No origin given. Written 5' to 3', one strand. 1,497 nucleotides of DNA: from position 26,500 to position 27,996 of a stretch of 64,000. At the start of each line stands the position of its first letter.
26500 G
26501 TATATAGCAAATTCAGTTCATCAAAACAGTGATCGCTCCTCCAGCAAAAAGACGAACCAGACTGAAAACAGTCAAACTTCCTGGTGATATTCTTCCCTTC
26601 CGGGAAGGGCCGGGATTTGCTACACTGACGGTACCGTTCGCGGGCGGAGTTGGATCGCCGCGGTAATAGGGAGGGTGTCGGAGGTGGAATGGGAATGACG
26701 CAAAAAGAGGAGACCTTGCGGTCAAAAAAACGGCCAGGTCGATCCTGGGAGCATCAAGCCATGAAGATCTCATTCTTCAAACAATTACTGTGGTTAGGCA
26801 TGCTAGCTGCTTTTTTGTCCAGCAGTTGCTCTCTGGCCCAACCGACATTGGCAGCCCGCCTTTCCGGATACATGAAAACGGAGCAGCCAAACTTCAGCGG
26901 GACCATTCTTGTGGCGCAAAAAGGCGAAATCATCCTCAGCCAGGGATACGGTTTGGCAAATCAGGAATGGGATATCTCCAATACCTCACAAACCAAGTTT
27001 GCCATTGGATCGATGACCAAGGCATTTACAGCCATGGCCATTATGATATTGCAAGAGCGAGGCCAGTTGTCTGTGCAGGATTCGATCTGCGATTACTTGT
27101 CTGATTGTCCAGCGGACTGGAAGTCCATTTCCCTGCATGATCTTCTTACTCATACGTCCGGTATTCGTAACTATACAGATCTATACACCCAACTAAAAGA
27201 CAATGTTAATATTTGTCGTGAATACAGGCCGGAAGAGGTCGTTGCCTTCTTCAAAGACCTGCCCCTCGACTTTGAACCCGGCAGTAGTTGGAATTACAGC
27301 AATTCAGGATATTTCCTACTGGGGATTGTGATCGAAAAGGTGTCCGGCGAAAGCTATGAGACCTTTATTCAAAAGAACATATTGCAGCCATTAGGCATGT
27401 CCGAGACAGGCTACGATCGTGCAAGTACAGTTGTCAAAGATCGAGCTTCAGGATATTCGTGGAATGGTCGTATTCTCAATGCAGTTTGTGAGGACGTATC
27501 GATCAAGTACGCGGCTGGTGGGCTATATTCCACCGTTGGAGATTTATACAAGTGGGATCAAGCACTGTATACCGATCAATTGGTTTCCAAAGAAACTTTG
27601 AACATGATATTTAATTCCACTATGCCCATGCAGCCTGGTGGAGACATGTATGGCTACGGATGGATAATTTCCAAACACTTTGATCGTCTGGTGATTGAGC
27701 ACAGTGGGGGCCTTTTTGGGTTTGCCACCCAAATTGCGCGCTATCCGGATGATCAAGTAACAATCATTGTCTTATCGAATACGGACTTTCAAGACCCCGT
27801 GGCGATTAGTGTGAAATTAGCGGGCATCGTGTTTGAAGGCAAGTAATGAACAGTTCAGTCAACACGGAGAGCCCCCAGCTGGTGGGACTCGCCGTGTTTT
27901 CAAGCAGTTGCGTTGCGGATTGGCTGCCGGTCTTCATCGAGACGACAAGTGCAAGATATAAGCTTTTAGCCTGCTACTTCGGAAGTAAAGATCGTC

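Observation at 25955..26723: A conserved ~150-217-nt leader element in three direct copies, each fused to a different AT-rich cargo gene: a candidate novel cis-regulatory RNA or cassette system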

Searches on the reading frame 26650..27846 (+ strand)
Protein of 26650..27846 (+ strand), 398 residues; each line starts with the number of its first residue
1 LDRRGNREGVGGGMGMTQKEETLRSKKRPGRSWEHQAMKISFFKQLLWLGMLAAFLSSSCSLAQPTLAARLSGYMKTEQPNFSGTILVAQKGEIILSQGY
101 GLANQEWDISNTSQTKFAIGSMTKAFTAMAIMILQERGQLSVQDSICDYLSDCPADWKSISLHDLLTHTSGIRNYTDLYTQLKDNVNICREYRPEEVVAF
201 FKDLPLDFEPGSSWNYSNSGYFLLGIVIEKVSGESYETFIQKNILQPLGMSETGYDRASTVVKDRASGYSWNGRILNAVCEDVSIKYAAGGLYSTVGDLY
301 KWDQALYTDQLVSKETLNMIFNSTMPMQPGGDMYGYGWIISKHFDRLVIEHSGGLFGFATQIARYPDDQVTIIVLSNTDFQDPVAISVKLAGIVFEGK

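Call 7: search_protein_families(library=pfam, proteins=[window:26650-27846:+], max_evalue=0.01)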
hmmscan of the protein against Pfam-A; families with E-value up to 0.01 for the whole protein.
window:26650-27846:+ (398 aa): 1 family
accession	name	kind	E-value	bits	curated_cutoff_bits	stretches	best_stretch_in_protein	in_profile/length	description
PF00144.29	Beta-lactamase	-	5.4e-65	220.2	27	1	84-381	17-313/329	Beta-lactamase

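Call 31: find_homologous_proteins(query=window:26761-27846:+, max_evalue=1e-20)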
Query window:26761-27846:+ (361 aa): 6989 proteins with E <= 1e-20 among 8000 candidates; the best 120 are listed.
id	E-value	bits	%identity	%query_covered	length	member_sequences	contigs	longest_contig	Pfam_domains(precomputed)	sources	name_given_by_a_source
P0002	3.3e-242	821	100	100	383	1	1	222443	PF00144.30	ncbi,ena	-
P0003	1.7e-204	697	83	100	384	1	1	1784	PF00144.30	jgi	jgi:CubicO group peptidase (beta-lactamase class C family)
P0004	7.5e-162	556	68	98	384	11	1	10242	PF00144.30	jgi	-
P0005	1.7e-160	552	72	92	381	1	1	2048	PF00144.30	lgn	-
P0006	8.1e-158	543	68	99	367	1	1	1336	PF00144.30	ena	-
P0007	2.6e-156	538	66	96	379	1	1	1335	PF00144.30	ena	-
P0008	3.1e-154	531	70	91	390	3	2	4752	PF00144.30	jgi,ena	-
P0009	9.7e-154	530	68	95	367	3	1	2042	PF00144.30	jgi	jgi:CubicO group peptidase (beta-lactamase class C family)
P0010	1.5e-153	529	67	96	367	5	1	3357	PF00144.30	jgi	-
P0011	3.0e-153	528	70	95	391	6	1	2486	PF00144.30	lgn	-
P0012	3.6e-153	528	65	99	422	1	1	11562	PF00144.30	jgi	jgi:CubicO group peptidase (beta-lactamase class C family)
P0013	5.4e-153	527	68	96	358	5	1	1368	PF00144.30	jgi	jgi:CubicO group peptidase (beta-lactamase class C family)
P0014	5.5e-152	524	70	92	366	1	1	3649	PF00144.30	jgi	jgi:CubicO group peptidase (beta-lactamase class C family)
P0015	4.0e-151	521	65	100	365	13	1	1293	PF00144.30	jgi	jgi:CubicO group peptidase (beta-lactamase class C family)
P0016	3.4e-150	518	66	95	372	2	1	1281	PF00144.30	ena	-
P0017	3.5e-149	515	65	95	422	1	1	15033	PF00144.30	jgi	jgi:CubicO group peptidase (beta-lactamase class C family)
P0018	1.9e-146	506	68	92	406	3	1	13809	PF00144.30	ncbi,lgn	-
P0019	2.3e-146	505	70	90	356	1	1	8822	PF00144.30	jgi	jgi:CubicO group peptidase (beta-lactamase class C family)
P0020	2.7e-146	505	67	94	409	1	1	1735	PF00144.30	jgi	jgi:CubicO group peptidase (beta-lactamase class C family)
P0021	6.6e-146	504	69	91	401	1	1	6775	PF00144.30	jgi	-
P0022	6.1e-145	501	67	92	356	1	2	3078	PF00144.30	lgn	-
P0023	8.3e-145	500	66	94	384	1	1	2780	PF00144.30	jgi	jgi:CubicO group peptidase (beta-lactamase class C family)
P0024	2.4e-143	495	68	91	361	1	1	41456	PF00144.30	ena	-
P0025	6.9e-143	494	64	92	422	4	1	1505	PF00144.30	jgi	jgi:CubicO group peptidase (beta-lactamase class C family)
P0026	8.7e-143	494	69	88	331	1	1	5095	PF00144.30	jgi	jgi:CubicO group peptidase (beta-lactamase class C family)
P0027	8.7e-142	490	63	98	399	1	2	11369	PF00144.30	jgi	jgi:CubicO group peptidase (beta-lactamase class C family)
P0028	3.9e-140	485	62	95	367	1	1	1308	PF00144.30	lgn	-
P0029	6.1e-140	484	62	95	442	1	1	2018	PF00144.30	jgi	jgi:CubicO group peptidase (beta-lactamase class C family)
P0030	1.3e-139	483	64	92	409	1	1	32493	PF00144.30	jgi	jgi:CubicO group peptidase (beta-lactamase class C family)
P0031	6.3e-138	478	60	99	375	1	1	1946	PF00144.30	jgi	jgi:CubicO group peptidase (beta-lactamase class C family)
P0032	7.5e-135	468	63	96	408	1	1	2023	PF00144.30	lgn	-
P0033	3.1e-134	466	64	94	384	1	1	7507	PF00144.30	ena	-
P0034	9.4e-134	464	64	94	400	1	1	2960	PF00144.30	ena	-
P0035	5.5e-133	461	59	99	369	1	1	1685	PF00144.30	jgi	jgi:CubicO group peptidase (beta-lactamase class C family)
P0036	1.6e-132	460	62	92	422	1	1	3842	PF00144.30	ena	-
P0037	1.5e-131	457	65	91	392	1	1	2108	PF00144.30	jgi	jgi:CubicO group peptidase (beta-lactamase class C family)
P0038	1.4e-130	453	63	94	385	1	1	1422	PF00144.30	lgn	-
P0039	1.7e-130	453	64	91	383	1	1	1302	PF00144.30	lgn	-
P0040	3.8e-130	452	57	100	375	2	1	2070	PF00144.30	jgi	jgi:CubicO group peptidase (beta-lactamase class C family)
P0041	6.7e-130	451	64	91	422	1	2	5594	PF00144.30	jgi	jgi:CubicO group peptidase (beta-lactamase class C family)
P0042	2.1e-129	450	64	91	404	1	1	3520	PF00144.30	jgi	jgi:CubicO group peptidase (beta-lactamase class C family)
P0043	3.2e-129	449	63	94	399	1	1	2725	PF00144.30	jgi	jgi:CubicO group peptidase (beta-lactamase class C family)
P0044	3.3e-129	449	62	92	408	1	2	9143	PF00144.30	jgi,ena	-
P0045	8.1e-129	448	64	87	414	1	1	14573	PF00144.30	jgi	jgi:CubicO group peptidase (beta-lactamase class C family)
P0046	1.2e-128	447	64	91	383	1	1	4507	PF00144.30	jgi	jgi:CubicO group peptidase (beta-lactamase class C family)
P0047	1.2e-128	447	58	100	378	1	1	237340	PF00144.30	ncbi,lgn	ncbi:MAG: serine hydrolase [Chloroflexota bacterium]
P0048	1.9e-128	447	59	97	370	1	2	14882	PF00144.30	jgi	jgi:CubicO group peptidase (beta-lactamase class C family)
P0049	4.0e-128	445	55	100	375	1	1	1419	PF00144.30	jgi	jgi:CubicO group peptidase (beta-lactamase class C family)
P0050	1.3e-127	444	65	88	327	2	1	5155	PF00144.30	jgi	jgi:CubicO group peptidase (beta-lactamase class C family)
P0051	1.6e-127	443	63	93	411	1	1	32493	PF00144.30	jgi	jgi:CubicO group peptidase (beta-lactamase class C family)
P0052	2.0e-127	443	61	91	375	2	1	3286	PF00144.30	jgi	jgi:CubicO group peptidase (beta-lactamase class C family)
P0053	6.0e-127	442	60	91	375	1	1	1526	PF00144.30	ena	-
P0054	1.2e-126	441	62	94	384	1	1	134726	PF00144.30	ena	-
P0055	1.9e-126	440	60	94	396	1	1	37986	PF00144.30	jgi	jgi:CubicO group peptidase (beta-lactamase class C family)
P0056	3.9e-126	439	70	73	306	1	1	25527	PF00144.30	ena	-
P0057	4.2e-126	439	65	87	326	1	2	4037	PF00144.30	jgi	jgi:CubicO group peptidase (beta-lactamase class C family)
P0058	2.2e-125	436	73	75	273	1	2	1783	PF00144.30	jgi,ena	jgi:CubicO group peptidase (beta-lactamase class C family)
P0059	4.4e-125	435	62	92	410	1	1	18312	PF00144.30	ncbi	-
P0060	4.0e-124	432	59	96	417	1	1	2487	PF00144.30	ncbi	ncbi:MAG: serine hydrolase domain-containing protein [Anaerolineales bacterium]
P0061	2.4e-121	423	60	88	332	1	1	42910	PF00144.30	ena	-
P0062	7.6e-121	422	59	92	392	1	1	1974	PF00144.30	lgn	-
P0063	1.3e-120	421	58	92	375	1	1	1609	PF00144.30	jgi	jgi:CubicO group peptidase (beta-lactamase class C family)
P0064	2.3e-118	413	55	96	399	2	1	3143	PF00144.30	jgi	jgi:CubicO group peptidase (beta-lactamase class C family)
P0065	6.4e-118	412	55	96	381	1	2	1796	PF00144.30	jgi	-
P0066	1.5e-117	411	53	98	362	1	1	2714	PF00144.30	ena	-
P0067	2.6e-117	410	54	98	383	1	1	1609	PF00144.30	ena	-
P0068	2.7e-117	410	56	94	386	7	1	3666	PF00144.30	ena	-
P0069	5.3e-116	406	53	99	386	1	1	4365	PF00144.30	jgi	jgi:CubicO group peptidase (beta-lactamase class C family)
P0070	2.5e-114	400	52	97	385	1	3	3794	PF00144.30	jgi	jgi:D-alanyl-D-alanine carboxypeptidase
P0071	8.0e-114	398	54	93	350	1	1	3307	PF00144.30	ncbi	-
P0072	6.0e-113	396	53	93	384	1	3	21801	PF00144.30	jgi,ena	-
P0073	9.0e-112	392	51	96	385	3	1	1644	PF00144.30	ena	-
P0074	1.2e-110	388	68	69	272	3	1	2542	PF00144.30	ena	-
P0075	1.8e-110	387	54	94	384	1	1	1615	PF00144.30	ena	-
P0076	3.0e-110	387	53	96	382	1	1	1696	PF00144.30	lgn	-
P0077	9.9e-109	382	51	97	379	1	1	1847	PF00144.30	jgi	jgi:CubicO group peptidase (beta-lactamase class C family)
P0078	6.5e-107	376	67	70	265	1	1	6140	PF00144.30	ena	-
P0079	1.7e-105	371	53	91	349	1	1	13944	PF00144.30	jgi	jgi:CubicO group peptidase (beta-lactamase class C family)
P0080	2.0e-105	371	52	95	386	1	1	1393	PF00144.30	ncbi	-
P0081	1.2e-104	368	51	96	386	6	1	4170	PF00144.30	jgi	jgi:CubicO group peptidase (beta-lactamase class C family)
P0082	4.9e-103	363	51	95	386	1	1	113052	PF00144.30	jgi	jgi:CubicO group peptidase (beta-lactamase class C family)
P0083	4.9e-103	363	54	88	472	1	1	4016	PF11954.14,PF00144.30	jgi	jgi:CubicO group peptidase (beta-lactamase class C family)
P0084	7.8e-103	362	51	91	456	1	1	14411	PF11954.14,PF00144.30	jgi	jgi:CubicO group peptidase (beta-lactamase class C family)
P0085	1.8e-102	361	53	92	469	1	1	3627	PF11954.14,PF00144.30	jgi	jgi:CubicO group peptidase (beta-lactamase class C family)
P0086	2.8e-102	360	51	95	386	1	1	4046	PF00144.30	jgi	jgi:CubicO group peptidase (beta-lactamase class C family)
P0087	4.8e-102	360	51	93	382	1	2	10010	PF00144.30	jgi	jgi:CubicO group peptidase (beta-lactamase class C family)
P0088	6.5e-102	359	50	98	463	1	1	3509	PF11954.14,PF00144.30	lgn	-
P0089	1.0e-101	359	50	97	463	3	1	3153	PF11954.14,PF00144.30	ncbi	-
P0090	1.6e-101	358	50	99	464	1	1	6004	PF11954.14,PF00144.30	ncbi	-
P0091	2.1e-101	358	50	91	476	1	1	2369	PF11954.14,PF00144.30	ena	-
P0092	7.2e-101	356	52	92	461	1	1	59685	PF11954.14,PF00144.30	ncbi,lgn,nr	ncbi:MAG: serine hydrolase [Pyrinomonadaceae bacterium]|nr:serine hydrolase [Pyrinomonadaceae bacter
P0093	8.4e-101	356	52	96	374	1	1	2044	PF00144.30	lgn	-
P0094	9.9e-101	355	49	92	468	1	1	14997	PF11954.14,PF00144.30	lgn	-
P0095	1.0e-100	355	50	94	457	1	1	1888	PF11954.14,PF00144.30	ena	-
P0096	1.0e-100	355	48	96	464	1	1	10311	PF11954.14,PF00144.30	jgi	jgi:CubicO group peptidase (beta-lactamase class C family)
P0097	2.1e-100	354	52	87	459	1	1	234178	PF11954.14,PF00144.30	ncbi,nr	ncbi:MAG TPA: serine hydrolase [Blastocatellia bacterium]|nr:serine hydrolase [Blastocatellia bacter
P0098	2.7e-100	354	53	91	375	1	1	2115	PF00144.30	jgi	jgi:CubicO group peptidase (beta-lactamase class C family)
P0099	2.9e-100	354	50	97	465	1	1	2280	PF11954.14,PF00144.30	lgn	-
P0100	5.5e-100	353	50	98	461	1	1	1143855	PF11954.14,PF00144.30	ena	-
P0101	5.9e-100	353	51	92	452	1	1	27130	PF11954.14,PF00144.30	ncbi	ncbi:MAG: serine hydrolase [Pyrinomonadaceae bacterium]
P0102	7.4e-100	352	50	93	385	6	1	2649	PF00144.30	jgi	jgi:CubicO group peptidase (beta-lactamase class C family)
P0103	7.8e-100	352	49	100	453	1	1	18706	PF11954.14,PF00144.30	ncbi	-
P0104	1.6e-99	351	54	85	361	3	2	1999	PF00144.30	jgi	jgi:CubicO group peptidase (beta-lactamase class C family)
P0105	1.9e-99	351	51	91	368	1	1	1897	PF00144.30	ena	-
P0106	2.3e-99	351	51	91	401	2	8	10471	PF00144.30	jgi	jgi:CubicO group peptidase (beta-lactamase class C family)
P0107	2.4e-99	351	50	92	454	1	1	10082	PF11954.14,PF00144.30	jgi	jgi:CubicO group peptidase (beta-lactamase class C family)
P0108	2.5e-99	351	50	91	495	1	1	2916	PF11954.14,PF00144.30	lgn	-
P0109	2.5e-99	351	50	92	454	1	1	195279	PF11954.14,PF00144.30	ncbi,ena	-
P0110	2.8e-99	351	54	88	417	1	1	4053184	PF11954.14,PF00144.30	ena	-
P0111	3.1e-99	350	49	97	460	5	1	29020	PF11954.14,PF00144.30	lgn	-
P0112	4.2e-99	350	52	89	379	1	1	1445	PF00144.30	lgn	-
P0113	8.0e-99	349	53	91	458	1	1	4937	PF11954.14,PF00144.30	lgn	-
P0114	8.3e-99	349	49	96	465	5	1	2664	PF11954.14,PF00144.30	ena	-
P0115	8.8e-99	349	50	96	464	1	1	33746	PF11954.14,PF00144.30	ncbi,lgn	ncbi:MAG: serine hydrolase [Pyrinomonadaceae bacterium]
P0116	9.9e-99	349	50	95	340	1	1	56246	PF00144.30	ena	-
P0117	1.0e-98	349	53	87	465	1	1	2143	PF11954.14,PF00144.30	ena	-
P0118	1.0e-98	349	51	88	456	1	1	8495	PF11954.14,PF00144.30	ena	-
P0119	1.1e-98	349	53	87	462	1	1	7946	PF11954.14,PF00144.30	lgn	-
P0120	1.2e-98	348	51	88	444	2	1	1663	PF11954.14,PF00144.30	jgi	jgi:CubicO group peptidase (beta-lactamase class C family)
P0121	1.2e-98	348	51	87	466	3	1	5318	PF11954.14,PF00144.30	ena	-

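Call 33: find_encoding_contigs(protein=P0003, flank=10000)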
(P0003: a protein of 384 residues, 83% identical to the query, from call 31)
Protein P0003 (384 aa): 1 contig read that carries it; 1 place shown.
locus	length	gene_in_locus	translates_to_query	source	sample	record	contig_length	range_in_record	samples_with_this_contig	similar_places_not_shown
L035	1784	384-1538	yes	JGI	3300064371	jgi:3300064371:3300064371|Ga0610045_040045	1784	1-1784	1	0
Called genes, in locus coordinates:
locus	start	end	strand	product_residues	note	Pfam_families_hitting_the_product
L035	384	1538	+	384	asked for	PF00144:Beta-lactamase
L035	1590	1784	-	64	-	?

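Call 34: find_encoding_contigs(protein=P0004, flank=10000)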
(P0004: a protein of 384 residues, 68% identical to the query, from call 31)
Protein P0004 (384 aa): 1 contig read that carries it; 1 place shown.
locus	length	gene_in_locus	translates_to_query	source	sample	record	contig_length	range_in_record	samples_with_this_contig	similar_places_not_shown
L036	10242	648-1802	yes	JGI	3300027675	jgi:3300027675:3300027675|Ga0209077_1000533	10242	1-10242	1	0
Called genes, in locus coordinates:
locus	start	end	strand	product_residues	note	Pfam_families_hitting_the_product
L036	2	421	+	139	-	?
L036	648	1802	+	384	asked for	PF00144:Beta-lactamase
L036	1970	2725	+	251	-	PF04015:DUF362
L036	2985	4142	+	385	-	PF16656:Pur_ac_phosph_N, PF00149:Metallophos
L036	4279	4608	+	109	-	-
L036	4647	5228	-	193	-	PF04079:SMC_ScpB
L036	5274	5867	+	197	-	-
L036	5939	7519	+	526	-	PF03990:DUF348 (weak), PF07501:G5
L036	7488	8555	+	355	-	PF01073:3Beta_HSD, PF01370:Epimerase, PF02719:Polysacc_synt_2 (faint), PF04321:RmlD_sub_bind, PF07993:NAD_binding_4 (faint), PF16363:GDP_Man_Dehyd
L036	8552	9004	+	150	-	PF04138:GtrA_DPMS_TM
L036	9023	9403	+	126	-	PF21784:Bflower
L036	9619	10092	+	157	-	PF03061:4HBT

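Call 45: search_protein_families(library=ncbifam, proteins=[window:26761-27846:+], max_evalue=0.01)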
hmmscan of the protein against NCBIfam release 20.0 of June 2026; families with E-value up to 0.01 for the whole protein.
window:26761-27846:+ (361 aa): 47 families (the best 25 are shown)
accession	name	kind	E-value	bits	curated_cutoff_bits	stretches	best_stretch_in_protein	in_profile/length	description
NF007943.0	PRK10662.1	equivalog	5.6e-31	107.5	266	1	45-338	50-353/380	D-alanyl-D-alanine-carboxypeptidase/endopeptidase AmpH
NF033085.1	bla_class_C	equivalog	9.3e-28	97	415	1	61-277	37-242/356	class C beta-lactamase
NF009622.0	PRK13128.1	equivalog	1.6e-22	79.8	443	1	46-343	24-316/518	D-aminopeptidase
NF012173.1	CMY2-MIR-ACT-EC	exception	1.7e-20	73.1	680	1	63-301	63-291/380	CMY2/MIR/ACT/EC family class C beta-lactamase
NF041665.1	blaPSZ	exception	8.8e-19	67.7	850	1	49-285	49-272/379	PSZ family class C beta-lactamase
NF000191.1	CMY2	exception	1.2e-18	67.1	800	1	66-302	66-292/381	CMY-2 family class C beta-lactamase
NF000185.2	BlaEC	exception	4.4e-18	65.4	850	1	63-303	59-289/377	BlaEC family class C beta-lactamase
NF045671.1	blaPNC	exception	7.1e-18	64.6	750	1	62-275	79-281/401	PNC family class C beta-lactamase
NF038238.1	blaBUT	exception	1e-17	64.3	850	1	62-301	64-293/383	BUT family class C beta-lactamase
NF052559.1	MthAcHydAcmB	equivalog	1e-17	64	550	2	121-266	118-266/391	methyl acetate hydrolase AcmB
NF000397.2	blaACC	exception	2.4e-17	63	850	1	41-269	46-259/385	ACC family cephalosporin-hydrolyzing class C beta-lactamase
NF038366.1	blaSFDC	exception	4.2e-17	62.3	840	1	62-302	62-292/382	SFDC family class C beta-lactamase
NF002968.0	PRK03642.1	equivalog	4.3e-17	62.1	385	1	53-219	64-243/432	penicillin binding protein PBP4B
NF012102.1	blaDHA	exception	1.2e-16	60.8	800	1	49-266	49-253/379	DHA family class C beta-lactamase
NF000385.4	blaACT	exception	1.4e-16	60.5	810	1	63-280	63-268/380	ACT family cephalosporin-hydrolyzing class C beta-lactamase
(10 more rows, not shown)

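Call 80: find_encoding_contigs(protein=P0005, flank=10000)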
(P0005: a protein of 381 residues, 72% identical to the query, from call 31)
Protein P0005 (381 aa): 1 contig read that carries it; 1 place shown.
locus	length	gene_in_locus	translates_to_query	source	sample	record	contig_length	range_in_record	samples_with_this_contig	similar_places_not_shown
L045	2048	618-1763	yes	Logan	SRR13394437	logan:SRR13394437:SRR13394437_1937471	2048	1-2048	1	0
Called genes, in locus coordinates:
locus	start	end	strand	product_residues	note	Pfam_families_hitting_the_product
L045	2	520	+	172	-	?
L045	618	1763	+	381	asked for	PF00144:Beta-lactamase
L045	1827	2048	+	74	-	?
